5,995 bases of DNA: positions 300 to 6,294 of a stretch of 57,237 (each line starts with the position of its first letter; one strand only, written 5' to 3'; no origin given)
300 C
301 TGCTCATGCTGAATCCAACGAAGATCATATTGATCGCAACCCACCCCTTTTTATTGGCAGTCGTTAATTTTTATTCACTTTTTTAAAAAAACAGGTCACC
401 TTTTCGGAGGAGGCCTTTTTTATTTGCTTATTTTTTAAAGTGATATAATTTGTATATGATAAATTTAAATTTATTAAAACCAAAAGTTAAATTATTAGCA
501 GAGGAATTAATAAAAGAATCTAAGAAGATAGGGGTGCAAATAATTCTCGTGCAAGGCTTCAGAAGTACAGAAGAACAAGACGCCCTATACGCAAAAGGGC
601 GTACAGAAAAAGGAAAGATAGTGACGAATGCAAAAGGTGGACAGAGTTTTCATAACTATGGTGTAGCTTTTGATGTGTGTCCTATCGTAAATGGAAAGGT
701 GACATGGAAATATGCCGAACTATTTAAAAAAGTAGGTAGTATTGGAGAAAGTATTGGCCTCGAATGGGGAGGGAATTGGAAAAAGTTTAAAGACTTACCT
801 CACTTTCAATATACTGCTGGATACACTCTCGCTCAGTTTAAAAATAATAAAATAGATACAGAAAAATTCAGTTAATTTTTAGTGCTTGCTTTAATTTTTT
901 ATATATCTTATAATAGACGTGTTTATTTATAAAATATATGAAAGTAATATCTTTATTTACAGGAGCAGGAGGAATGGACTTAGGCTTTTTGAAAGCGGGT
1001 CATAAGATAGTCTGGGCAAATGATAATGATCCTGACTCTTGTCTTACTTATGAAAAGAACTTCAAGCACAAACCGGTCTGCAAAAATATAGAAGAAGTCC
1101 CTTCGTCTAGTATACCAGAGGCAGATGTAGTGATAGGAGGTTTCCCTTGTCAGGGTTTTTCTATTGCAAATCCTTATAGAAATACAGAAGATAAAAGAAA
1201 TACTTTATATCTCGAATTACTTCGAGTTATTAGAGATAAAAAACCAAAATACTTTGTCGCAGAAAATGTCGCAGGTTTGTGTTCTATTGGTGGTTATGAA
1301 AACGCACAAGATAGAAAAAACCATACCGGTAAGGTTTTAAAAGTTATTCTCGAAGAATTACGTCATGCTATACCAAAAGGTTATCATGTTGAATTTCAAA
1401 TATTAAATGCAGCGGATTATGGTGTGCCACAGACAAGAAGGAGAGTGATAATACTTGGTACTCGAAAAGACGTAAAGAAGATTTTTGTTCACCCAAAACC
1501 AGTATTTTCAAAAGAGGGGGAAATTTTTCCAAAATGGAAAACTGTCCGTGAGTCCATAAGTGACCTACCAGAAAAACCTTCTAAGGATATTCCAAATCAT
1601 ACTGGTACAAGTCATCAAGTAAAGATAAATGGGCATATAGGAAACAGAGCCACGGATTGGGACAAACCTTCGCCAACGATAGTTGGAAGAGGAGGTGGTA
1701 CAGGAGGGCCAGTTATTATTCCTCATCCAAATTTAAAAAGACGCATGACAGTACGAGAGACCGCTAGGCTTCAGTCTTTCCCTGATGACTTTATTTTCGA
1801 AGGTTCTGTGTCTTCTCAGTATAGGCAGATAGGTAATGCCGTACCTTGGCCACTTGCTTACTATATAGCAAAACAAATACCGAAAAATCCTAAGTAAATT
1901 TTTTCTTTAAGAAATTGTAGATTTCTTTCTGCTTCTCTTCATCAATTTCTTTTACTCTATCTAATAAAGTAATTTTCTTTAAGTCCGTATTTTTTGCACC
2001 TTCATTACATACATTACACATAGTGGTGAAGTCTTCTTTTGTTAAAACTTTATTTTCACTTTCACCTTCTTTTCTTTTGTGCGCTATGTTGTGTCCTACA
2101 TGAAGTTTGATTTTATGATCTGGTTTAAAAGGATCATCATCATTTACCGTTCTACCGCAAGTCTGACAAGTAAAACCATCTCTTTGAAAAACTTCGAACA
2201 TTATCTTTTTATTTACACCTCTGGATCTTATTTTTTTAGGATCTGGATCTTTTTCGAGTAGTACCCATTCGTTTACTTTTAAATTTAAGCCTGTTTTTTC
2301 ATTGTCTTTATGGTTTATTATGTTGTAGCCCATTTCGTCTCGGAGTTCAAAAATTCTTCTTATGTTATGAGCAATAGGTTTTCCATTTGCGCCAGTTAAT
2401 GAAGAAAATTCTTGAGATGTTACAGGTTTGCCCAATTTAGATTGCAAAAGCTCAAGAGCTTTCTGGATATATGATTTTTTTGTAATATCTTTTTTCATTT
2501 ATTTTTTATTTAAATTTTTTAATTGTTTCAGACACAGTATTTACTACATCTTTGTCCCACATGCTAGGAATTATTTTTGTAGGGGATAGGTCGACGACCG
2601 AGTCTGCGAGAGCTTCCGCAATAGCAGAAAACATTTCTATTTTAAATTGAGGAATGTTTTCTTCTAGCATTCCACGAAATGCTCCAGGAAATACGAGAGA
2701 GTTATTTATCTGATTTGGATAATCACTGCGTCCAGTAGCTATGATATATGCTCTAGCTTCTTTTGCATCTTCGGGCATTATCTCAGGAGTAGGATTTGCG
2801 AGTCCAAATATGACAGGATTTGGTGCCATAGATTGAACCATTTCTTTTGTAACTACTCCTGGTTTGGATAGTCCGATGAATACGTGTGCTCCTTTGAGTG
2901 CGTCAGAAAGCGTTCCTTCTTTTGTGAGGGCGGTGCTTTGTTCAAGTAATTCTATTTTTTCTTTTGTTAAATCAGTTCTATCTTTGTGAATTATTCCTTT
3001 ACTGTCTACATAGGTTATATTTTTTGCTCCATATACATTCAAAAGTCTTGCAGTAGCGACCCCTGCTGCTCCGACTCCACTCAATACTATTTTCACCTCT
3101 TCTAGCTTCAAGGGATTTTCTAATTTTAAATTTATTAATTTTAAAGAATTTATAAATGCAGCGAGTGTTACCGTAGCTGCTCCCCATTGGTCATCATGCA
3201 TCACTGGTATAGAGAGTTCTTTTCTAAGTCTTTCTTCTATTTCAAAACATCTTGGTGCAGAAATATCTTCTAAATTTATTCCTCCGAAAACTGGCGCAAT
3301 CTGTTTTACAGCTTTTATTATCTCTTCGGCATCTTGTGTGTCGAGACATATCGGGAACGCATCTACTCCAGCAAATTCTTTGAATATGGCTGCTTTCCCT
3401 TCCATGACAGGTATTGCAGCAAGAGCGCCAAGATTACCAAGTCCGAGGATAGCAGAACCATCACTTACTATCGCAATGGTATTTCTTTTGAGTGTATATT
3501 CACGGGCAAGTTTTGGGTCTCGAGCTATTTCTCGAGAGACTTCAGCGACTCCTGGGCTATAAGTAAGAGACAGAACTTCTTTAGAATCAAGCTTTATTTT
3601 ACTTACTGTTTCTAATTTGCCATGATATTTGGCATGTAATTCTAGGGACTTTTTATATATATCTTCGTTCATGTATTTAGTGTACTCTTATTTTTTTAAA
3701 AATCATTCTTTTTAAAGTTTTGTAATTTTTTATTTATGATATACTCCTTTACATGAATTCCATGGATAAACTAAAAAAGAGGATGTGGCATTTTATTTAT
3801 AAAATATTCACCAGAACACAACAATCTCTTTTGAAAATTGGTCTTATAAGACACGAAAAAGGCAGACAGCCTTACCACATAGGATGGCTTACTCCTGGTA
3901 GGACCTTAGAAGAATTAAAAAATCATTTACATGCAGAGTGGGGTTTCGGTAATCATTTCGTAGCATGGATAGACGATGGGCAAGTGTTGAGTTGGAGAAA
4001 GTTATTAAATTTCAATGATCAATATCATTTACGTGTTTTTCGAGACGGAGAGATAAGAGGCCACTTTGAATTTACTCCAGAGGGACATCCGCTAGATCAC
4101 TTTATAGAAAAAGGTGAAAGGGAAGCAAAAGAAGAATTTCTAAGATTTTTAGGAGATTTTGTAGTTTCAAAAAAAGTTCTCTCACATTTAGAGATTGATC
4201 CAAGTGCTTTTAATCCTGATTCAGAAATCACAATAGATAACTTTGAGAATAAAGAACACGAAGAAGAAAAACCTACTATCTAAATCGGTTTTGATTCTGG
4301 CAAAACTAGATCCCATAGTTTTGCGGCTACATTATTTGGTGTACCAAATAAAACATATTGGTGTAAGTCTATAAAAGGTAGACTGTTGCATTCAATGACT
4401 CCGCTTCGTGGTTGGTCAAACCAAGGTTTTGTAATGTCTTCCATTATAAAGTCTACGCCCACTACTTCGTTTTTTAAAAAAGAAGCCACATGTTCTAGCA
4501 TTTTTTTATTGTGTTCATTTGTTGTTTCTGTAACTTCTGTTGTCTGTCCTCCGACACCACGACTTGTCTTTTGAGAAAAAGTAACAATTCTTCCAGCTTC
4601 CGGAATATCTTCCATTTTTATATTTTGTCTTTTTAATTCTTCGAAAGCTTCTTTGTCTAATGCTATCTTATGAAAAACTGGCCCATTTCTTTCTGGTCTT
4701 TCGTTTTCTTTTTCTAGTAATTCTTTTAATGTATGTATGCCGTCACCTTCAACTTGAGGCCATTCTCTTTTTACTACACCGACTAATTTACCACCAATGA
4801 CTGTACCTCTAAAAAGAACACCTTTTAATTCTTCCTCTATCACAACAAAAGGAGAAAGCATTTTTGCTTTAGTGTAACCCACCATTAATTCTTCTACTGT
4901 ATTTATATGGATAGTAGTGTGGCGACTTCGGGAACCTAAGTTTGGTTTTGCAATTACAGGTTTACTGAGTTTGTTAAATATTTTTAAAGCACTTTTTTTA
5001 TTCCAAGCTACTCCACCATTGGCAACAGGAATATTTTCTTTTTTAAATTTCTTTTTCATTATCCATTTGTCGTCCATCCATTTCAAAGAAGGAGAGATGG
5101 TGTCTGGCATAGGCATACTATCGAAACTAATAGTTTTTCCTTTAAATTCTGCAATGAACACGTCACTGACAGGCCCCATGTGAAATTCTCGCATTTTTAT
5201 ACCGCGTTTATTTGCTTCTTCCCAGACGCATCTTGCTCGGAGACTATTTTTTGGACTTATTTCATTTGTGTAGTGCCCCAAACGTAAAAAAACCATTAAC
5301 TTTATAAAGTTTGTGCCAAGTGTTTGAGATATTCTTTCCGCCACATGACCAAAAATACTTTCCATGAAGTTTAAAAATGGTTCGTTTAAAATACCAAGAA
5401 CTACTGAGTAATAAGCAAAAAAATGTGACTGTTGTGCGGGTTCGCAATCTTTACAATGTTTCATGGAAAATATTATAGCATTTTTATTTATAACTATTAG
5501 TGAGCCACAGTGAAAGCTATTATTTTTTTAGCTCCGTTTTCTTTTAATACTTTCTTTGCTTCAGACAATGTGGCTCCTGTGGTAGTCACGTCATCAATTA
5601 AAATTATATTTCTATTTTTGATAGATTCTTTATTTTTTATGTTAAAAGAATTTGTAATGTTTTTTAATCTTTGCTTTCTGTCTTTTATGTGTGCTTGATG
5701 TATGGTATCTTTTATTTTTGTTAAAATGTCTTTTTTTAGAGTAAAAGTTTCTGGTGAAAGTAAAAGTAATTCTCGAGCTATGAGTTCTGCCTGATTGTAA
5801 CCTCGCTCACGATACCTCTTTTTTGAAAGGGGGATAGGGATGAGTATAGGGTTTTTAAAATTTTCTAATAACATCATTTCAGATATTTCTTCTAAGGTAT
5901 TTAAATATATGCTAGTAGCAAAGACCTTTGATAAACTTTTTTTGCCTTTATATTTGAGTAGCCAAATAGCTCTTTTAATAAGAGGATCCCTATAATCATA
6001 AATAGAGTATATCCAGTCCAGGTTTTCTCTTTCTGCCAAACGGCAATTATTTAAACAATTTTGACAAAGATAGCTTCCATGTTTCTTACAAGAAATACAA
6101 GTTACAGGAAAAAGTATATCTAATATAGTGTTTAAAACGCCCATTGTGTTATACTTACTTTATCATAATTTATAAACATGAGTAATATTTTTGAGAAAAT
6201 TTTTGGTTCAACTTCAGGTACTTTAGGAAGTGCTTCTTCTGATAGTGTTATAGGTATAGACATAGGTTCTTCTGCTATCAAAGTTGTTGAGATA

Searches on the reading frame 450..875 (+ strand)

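Call 54: search_protein_families(library=pfam, proteins=[window:450-875:+], max_evalue=0.001)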
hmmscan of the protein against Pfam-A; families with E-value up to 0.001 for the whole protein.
window:450-875:+ (141 aa): 2 families
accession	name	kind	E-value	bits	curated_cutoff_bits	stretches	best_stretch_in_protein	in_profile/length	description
PF13539.11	Peptidase_M15_4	-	4.1e-16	59.7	25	1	60-121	2-70/70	D-alanyl-D-alanine carboxypeptidase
PF02557.22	VanY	-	3.7e-14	53.1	25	1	8-107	3-109/132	D-alanyl-D-alanine carboxypeptidase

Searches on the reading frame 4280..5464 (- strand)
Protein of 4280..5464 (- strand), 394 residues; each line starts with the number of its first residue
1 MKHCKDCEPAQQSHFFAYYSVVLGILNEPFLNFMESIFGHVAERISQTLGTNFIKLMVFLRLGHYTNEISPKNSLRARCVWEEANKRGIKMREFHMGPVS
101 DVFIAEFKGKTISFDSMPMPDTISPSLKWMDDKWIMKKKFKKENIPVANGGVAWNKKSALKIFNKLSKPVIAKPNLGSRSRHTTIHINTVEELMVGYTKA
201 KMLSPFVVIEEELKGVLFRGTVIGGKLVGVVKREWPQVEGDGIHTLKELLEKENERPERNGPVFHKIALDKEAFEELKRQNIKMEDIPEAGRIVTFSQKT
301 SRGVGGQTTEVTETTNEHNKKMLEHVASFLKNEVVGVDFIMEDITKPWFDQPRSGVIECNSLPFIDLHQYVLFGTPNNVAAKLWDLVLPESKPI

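Call 19: search_protein_families(library=pfam, proteins=[window:4280-5464:-], max_evalue=0.001)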
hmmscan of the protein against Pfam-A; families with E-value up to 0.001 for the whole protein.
window:4280-5464:- (394 aa): 1 family
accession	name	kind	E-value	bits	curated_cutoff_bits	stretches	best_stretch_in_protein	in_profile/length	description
PF02655.19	ATP-grasp_3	-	0.00037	21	23.2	0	131-190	2-54/160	ATP-grasp domain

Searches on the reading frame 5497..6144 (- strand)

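Call 19: search_protein_families(library=pfam, proteins=[window:5497-6144:-], max_evalue=0.001)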
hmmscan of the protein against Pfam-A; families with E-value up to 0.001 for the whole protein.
window:5497-6144:- (215 aa): 3 families
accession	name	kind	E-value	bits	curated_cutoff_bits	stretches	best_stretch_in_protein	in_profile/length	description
PF00156.33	Pribosyltran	-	1.5e-08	34.6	26.3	1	157-213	66-123/158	Phosphoribosyl transferase domain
PF14681.12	UPRTase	-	0.00025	21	27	1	147-211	92-156/206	Uracil phosphoribosyltransferase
PF18912.6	DZR_2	-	0.00055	20.2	27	1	7-34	1-31/56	Double zinc ribbon domain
